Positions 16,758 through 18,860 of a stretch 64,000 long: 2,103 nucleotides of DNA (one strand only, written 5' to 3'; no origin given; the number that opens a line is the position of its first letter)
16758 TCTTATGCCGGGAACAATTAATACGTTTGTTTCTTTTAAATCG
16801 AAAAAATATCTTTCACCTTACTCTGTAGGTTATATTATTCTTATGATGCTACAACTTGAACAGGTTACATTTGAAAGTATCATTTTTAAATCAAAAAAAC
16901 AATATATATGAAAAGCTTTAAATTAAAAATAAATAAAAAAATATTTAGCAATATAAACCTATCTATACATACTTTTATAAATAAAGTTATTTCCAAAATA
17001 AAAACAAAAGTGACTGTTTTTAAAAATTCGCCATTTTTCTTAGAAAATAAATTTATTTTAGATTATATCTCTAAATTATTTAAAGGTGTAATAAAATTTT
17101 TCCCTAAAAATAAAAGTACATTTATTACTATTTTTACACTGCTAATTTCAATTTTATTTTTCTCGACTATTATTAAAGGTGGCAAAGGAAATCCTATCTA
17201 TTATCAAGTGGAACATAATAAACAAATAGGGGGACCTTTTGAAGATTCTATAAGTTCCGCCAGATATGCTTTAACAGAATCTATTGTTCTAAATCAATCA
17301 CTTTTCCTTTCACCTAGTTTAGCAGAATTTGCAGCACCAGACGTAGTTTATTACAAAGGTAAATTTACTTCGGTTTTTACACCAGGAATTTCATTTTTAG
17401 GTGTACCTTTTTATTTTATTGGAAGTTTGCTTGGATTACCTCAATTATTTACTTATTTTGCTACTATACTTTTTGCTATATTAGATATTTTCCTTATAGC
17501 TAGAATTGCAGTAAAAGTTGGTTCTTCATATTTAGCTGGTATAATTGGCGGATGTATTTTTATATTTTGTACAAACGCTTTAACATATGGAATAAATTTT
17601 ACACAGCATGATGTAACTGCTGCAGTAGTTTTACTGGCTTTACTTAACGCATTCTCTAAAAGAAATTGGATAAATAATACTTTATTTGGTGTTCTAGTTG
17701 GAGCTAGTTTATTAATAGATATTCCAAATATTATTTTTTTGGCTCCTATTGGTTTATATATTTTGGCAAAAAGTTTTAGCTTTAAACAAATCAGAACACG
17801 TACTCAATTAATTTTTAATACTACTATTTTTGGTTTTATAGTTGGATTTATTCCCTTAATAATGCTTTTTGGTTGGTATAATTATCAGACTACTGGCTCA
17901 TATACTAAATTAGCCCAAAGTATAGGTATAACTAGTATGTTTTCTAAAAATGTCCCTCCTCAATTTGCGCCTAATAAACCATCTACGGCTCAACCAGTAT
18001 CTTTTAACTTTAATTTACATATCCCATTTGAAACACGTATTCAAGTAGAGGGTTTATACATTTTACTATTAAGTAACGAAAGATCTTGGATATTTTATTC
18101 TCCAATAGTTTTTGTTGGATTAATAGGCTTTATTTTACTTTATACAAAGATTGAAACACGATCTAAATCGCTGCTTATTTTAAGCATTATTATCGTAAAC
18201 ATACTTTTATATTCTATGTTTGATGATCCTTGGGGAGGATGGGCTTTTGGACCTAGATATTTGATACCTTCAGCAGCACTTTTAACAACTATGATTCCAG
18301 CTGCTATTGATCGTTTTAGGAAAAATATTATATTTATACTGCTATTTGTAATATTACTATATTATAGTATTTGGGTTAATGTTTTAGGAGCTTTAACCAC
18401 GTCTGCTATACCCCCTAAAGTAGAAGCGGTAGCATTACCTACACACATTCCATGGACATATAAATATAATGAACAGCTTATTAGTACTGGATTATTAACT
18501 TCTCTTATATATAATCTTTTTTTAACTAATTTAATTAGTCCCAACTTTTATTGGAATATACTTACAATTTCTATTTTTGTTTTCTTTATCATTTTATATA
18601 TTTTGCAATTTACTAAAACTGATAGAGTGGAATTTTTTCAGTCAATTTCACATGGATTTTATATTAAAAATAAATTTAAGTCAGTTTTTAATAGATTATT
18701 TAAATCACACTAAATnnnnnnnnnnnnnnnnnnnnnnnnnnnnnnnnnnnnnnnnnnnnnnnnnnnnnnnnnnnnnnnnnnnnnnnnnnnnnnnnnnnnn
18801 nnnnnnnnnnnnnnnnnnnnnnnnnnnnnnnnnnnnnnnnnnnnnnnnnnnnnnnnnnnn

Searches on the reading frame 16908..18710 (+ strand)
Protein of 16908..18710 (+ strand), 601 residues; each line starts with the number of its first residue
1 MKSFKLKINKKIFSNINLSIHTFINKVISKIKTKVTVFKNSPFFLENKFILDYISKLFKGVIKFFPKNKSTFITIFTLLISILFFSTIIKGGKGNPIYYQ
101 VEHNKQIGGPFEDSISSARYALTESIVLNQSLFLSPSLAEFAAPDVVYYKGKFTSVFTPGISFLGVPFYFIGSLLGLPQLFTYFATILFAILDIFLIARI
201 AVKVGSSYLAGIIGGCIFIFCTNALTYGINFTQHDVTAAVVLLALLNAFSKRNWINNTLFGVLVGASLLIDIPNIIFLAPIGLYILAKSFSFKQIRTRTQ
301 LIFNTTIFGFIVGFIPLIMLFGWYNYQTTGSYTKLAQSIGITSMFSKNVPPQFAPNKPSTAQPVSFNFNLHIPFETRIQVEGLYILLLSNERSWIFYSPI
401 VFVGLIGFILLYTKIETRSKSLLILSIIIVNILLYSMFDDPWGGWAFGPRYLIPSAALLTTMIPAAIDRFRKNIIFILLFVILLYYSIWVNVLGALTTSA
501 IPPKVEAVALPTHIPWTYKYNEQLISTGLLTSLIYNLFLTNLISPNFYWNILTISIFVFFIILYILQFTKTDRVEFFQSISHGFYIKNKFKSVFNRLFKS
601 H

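Call 9: search_protein_families(library=pfam, proteins=[window:16908-18710:+], max_evalue=0.001)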
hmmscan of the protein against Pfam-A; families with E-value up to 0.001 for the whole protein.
window:16908-18710:+ (601 aa): 0 families

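Call 39: search_protein_families(library=pfam, proteins=[window:16908-18710:+], max_evalue=10)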
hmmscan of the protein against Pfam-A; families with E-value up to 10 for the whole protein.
window:16908-18710:+ (601 aa): 2 families
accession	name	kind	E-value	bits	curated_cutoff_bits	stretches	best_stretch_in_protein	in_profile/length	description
PF11286.13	DUF3087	-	0.43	10.5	23.4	1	524-597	26-96/165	Protein of unknown function (DUF3087)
PF10745.14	DUF2530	-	6.9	7.4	25.5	0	295-317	34-56/77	Protein of unknown function (DUF2530)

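Call 69: search_protein_families(library=pfam, alignment_id=A8, max_evalue=0.1)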
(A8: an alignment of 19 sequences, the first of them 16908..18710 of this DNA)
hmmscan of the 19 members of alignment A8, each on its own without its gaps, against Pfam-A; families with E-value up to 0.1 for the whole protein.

A. member 1, window:16908-18710:+ (601 aa): 0 families

B. families by the number of members that match (of 19 scanned): 9 families
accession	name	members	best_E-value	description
PF13231.12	PMT_2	3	5.4e-06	Dolichyl-phosphate-mannose-protein mannosyltransferase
PF06271.18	RDD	1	1.6e-05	RDD family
PF03203.19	MerC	1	0.003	MerC mercury resistance protein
PF02687.27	FtsX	1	0.0083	FtsX-like permease C-terminal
PF18910.5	DUF5665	1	0.015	Domain of unknown function (DUF5665)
PF15971.10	Mannosyl_trans4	1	0.017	DolP-mannose mannosyltransferase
PF21844.1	DUF6903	1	0.028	Family of unknown function (DUF6903)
PF12841.12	YvrJ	1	0.054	YvrJ protein family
PF19660.4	DUF6163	1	0.081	Family of unknown function (DUF6163)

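Call 98: search_protein_families(library=ncbifam, alignment_id=A8, max_evalue=0.1)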
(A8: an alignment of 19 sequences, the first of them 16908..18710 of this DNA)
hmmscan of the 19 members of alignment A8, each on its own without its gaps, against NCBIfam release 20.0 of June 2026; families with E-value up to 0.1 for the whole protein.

A. member 1, window:16908-18710:+ (601 aa): 1 family
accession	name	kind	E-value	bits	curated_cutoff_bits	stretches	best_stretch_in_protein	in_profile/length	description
NF047440.1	LA3751_2_3_fam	subfamily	6.7e-13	48.3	200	2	380-499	267-390/460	LA_3751/LA_3752 family putative glycosyltransferase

B. families by the number of members that match (of 19 scanned): 5 families
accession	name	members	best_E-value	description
NF047440.1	LA3751_2_3_fam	19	7.9e-21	LA_3751/LA_3752 family putative glycosyltransferase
NF033218.1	anchor_AmaP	1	0.0018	alkaline shock response membrane anchor protein AmaP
NF042944.1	HerA_antiphage_2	1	0.018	anti-phage-associated helicase HerA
NF033599.1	His_racem_CntK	1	0.078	histidine racemase CntK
NF042931.1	SAG1386_EF1546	1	0.095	SAG1386/EF1546 family surface-associated protein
